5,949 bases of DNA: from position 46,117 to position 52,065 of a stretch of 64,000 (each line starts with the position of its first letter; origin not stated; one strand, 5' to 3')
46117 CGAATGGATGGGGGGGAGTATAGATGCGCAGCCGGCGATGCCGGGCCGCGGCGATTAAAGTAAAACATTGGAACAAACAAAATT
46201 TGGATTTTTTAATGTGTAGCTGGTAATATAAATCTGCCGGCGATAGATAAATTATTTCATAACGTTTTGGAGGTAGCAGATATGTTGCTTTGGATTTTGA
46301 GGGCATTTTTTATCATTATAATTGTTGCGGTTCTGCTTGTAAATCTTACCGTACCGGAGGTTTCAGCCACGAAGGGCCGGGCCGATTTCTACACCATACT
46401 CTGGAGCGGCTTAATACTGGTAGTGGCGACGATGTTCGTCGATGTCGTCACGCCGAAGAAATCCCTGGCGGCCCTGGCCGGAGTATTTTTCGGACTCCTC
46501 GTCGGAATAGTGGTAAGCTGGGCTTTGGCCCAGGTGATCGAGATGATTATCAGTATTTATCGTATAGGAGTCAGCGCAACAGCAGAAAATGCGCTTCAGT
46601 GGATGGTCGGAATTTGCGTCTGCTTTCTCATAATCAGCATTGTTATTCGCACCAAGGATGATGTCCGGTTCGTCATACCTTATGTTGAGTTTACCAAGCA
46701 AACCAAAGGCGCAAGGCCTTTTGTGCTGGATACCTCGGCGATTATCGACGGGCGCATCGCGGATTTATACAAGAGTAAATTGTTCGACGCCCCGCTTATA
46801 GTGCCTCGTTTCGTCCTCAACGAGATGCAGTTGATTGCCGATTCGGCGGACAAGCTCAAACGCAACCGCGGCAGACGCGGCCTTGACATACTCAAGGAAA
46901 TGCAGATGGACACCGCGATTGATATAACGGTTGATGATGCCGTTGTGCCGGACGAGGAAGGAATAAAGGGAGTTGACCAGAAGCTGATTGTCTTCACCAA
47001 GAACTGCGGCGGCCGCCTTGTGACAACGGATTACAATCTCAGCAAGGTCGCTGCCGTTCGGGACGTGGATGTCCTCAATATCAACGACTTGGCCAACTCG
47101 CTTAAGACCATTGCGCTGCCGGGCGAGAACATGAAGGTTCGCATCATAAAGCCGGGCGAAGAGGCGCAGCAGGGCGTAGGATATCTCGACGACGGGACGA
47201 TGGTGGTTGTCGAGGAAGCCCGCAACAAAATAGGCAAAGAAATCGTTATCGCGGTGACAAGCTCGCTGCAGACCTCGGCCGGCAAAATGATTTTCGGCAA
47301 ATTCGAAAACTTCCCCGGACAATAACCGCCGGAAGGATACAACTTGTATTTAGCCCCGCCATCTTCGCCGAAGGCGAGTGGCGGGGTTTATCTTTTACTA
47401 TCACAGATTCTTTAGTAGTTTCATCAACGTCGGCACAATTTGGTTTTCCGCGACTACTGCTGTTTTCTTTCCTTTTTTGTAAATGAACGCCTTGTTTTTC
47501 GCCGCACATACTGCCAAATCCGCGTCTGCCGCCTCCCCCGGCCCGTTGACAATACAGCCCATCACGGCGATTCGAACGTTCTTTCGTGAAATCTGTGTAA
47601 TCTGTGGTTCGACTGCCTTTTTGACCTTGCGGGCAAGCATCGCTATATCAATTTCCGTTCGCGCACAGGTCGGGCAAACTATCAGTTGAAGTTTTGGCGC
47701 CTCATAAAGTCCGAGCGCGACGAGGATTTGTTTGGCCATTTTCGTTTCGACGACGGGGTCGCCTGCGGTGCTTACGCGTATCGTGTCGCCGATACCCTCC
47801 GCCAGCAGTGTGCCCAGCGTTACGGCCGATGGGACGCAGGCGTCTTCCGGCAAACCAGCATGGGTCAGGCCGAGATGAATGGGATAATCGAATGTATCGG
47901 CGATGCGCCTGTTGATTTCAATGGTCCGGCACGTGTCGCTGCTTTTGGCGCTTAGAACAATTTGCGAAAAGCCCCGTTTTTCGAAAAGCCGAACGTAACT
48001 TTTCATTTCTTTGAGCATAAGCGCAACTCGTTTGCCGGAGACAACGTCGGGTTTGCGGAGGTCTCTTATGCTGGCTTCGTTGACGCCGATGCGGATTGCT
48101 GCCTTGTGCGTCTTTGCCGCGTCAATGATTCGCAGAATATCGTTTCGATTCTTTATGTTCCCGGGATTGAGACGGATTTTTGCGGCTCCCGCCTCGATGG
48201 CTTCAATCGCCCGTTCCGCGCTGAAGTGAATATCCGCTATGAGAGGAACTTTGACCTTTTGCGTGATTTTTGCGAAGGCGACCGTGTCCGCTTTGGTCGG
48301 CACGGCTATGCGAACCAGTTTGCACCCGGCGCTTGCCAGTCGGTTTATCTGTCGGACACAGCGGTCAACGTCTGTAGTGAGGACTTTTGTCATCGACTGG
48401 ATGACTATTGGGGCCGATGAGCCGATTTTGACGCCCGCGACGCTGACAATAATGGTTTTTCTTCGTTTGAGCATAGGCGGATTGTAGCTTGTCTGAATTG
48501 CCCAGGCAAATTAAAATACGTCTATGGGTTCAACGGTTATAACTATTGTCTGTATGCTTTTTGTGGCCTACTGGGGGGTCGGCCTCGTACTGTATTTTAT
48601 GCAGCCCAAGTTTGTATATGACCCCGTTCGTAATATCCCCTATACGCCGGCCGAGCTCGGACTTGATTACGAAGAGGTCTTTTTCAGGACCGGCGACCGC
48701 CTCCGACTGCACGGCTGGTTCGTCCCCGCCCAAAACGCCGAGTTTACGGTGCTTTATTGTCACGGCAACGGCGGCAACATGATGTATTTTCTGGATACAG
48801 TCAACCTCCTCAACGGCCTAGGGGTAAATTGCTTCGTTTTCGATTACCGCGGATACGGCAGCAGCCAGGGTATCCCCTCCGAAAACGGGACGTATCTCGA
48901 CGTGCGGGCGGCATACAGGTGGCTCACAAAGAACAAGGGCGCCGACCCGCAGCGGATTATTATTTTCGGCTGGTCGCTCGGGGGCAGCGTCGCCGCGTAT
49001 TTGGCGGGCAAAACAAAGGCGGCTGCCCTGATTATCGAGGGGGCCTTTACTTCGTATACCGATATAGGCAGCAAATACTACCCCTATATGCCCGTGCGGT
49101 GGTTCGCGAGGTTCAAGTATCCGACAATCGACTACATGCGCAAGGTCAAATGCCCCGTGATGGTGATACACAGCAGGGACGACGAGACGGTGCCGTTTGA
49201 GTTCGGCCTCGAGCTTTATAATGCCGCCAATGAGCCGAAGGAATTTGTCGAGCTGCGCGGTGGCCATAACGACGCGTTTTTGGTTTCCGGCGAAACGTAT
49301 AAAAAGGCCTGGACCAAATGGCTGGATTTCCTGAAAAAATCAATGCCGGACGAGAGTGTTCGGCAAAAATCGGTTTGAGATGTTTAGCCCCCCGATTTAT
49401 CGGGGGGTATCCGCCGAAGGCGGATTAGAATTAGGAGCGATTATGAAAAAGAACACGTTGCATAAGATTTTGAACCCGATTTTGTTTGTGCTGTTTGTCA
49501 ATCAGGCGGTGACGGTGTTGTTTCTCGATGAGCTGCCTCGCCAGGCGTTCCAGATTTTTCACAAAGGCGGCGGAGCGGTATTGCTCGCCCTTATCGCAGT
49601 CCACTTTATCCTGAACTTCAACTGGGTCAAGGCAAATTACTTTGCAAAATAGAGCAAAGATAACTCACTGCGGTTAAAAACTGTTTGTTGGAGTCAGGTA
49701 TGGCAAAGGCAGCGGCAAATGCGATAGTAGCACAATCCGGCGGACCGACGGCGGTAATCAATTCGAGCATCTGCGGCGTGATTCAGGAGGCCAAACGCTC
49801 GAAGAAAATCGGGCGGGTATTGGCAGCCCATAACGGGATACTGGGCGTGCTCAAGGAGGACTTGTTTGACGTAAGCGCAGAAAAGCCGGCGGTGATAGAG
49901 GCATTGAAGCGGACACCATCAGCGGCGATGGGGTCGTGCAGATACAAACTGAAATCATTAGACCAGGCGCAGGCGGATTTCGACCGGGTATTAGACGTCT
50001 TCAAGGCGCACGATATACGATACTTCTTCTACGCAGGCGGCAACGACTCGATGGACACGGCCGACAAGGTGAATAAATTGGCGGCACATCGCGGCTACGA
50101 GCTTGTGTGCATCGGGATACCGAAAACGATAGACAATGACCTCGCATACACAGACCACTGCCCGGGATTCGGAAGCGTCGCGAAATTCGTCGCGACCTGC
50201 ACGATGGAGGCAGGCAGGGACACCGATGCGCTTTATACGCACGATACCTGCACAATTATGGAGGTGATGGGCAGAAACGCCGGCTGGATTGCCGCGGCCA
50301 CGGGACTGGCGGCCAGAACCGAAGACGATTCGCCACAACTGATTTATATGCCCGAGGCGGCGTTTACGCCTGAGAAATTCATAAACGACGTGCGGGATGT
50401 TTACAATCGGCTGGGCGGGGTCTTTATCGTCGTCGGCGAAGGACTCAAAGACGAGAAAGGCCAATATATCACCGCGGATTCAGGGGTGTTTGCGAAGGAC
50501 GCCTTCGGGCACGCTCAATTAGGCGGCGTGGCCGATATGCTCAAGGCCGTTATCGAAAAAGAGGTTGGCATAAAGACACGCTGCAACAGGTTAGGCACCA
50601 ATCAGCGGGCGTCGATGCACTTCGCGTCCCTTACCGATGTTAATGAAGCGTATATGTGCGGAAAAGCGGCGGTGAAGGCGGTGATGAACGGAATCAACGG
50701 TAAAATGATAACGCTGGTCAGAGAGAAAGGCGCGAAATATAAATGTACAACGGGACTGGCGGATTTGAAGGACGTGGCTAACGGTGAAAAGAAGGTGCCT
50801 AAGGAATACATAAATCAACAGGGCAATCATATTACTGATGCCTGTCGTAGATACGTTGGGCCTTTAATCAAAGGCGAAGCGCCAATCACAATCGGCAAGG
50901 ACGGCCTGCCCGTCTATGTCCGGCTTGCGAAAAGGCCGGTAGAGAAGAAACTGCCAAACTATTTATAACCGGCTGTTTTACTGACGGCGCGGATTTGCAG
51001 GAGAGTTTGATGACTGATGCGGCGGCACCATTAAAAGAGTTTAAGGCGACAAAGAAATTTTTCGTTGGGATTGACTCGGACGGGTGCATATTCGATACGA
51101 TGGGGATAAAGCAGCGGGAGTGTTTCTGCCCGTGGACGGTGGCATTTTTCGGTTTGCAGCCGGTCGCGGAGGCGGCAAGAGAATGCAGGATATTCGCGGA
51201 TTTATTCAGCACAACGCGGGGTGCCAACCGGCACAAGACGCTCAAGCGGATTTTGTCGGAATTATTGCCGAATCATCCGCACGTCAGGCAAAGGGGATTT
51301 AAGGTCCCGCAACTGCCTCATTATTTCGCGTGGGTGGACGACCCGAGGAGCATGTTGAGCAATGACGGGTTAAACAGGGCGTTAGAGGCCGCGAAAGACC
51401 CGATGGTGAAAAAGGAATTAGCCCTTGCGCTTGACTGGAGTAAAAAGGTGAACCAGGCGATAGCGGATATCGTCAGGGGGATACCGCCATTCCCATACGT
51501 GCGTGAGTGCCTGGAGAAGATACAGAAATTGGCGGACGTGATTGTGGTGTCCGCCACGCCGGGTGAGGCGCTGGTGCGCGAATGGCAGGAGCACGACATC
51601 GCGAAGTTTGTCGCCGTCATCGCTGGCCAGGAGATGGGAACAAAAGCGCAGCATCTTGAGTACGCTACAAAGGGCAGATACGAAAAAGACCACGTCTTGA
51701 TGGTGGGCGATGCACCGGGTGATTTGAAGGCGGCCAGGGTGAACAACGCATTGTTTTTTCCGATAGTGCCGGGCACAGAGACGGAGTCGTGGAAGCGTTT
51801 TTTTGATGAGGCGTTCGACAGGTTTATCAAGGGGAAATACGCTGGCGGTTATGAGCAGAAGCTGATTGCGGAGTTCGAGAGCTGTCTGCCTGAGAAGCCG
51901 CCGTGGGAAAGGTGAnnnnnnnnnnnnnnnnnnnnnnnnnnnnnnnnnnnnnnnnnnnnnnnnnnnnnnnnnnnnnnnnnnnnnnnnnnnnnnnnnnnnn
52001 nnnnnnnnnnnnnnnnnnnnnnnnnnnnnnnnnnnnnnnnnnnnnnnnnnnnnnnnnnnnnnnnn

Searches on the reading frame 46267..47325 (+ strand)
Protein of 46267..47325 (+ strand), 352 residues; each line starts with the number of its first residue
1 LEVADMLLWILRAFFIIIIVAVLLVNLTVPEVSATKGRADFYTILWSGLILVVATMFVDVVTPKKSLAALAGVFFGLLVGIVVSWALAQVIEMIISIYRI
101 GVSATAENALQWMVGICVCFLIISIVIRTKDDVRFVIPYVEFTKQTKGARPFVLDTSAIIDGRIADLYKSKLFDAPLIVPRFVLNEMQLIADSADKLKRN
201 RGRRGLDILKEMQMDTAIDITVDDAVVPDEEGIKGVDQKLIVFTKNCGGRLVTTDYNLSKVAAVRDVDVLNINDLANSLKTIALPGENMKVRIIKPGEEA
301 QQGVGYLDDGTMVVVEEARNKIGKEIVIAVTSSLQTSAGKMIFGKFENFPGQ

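Call 14: search_protein_families(library=pfam, proteins=[window:46267-47325:+], max_evalue=0.001)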
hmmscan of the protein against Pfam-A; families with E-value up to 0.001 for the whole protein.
window:46267-47325:+ (352 aa): 2 families
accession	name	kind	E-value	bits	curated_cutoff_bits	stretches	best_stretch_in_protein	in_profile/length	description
PF01850.27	PIN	-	7.4e-05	23.8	23.6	1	153-262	2-118/120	PIN domain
PF01938.26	TRAM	-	0.00042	20.6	21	0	285-335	4-53/61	TRAM domain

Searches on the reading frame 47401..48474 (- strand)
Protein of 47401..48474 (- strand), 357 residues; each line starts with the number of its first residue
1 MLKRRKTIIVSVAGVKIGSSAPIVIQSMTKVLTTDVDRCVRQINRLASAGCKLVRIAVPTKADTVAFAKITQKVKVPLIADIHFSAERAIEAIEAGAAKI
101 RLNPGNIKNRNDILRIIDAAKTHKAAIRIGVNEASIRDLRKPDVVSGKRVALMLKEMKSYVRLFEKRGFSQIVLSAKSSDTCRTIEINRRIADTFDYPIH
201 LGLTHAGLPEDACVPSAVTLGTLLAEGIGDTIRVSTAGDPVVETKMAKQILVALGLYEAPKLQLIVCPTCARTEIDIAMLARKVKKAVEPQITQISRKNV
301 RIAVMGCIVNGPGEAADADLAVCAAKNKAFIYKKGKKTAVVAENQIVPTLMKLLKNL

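Call 14: search_protein_families(library=pfam, proteins=[window:47401-48474:-], max_evalue=0.001)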
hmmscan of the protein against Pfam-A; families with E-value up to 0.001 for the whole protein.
window:47401-48474:- (357 aa): 1 family
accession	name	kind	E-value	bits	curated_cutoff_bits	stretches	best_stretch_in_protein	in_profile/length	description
PF04551.19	GcpE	-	4.5e-112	374.9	32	1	9-355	3-342/343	GcpE protein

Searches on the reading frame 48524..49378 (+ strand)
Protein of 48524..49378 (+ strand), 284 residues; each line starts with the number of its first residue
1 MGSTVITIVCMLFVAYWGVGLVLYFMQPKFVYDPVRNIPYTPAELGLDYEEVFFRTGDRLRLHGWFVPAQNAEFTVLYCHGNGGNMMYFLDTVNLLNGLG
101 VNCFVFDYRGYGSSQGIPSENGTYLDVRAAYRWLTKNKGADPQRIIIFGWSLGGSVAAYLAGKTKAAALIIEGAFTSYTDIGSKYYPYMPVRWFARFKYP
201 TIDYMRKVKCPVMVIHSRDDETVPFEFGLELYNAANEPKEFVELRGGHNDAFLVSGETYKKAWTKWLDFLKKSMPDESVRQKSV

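Call 14: search_protein_families(library=pfam, proteins=[window:48524-49378:+], max_evalue=0.001)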
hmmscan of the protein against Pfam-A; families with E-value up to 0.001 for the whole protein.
window:48524-49378:+ (284 aa): 11 families
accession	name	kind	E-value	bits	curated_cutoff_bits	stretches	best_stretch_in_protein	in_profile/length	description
PF00561.26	Abhydrolase_1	-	2.4e-17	63.8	25.8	1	75-174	2-102/245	alpha/beta hydrolase fold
PF12146.15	Hydrolase_4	-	1.5e-12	47.8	27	1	72-180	3-115/239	Serine aminopeptidase, S33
PF12697.13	Abhydrolase_6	-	1.9e-11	45.5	26.3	1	76-184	1-94/217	Alpha/beta hydrolase family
PF00326.27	Peptidase_S9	-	2.9e-11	43.7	22.6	1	121-271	42-207/213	Prolyl oligopeptidase family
PF20434.5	BD-FAE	-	2.8e-07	30.7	26.8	0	124-180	67-124/215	BD-FAE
PF07859.19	Abhydrolase_3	-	1.6e-06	28.5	25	1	123-167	48-95/210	alpha/beta hydrolase fold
PF01738.24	DLH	-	1.9e-05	24.8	21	1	126-271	80-214/217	Dienelactone hydrolase family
PF02129.25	Peptidase_S15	-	2.8e-05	24.4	23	0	105-171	56-124/262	X-Pro dipeptidyl-peptidase (S15 family)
PF05677.18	DUF818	-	4.2e-05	23.1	20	1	95-159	166-231/365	Chlamydia CHLPS protein (DUF818)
PF02230.22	Abhydrolase_2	-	4.3e-05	23.9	23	0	138-165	100-127/217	Phospholipase/Carboxylesterase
PF05448.18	AXE1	-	0.00034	19.9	21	0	123-165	156-198/321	Acetyl xylan esterase (AXE1)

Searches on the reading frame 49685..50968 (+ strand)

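Call 14: search_protein_families(library=pfam, proteins=[window:49685-50968:+], max_evalue=0.001)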
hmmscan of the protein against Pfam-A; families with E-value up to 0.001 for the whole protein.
window:49685-50968:+ (427 aa): 1 family
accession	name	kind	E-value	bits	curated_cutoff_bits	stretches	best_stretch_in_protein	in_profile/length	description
PF00365.25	PFK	-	1.1e-51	176.3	30.9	1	13-332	2-276/277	Phosphofructokinase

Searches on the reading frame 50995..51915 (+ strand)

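Call 14: search_protein_families(library=pfam, proteins=[window:50995-51915:+], max_evalue=0.001)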
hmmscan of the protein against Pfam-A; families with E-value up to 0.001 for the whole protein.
window:50995-51915:+ (306 aa): 2 families
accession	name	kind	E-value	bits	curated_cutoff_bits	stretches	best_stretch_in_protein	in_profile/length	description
PF13419.12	HAD_2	-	1.6e-06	28.8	23.8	1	144-249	61-170/178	Haloacid dehalogenase-like hydrolase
PF00702.32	Hydrolase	-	4.6e-05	24.3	26.4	1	64-248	26-188/191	haloacid dehalogenase-like hydrolase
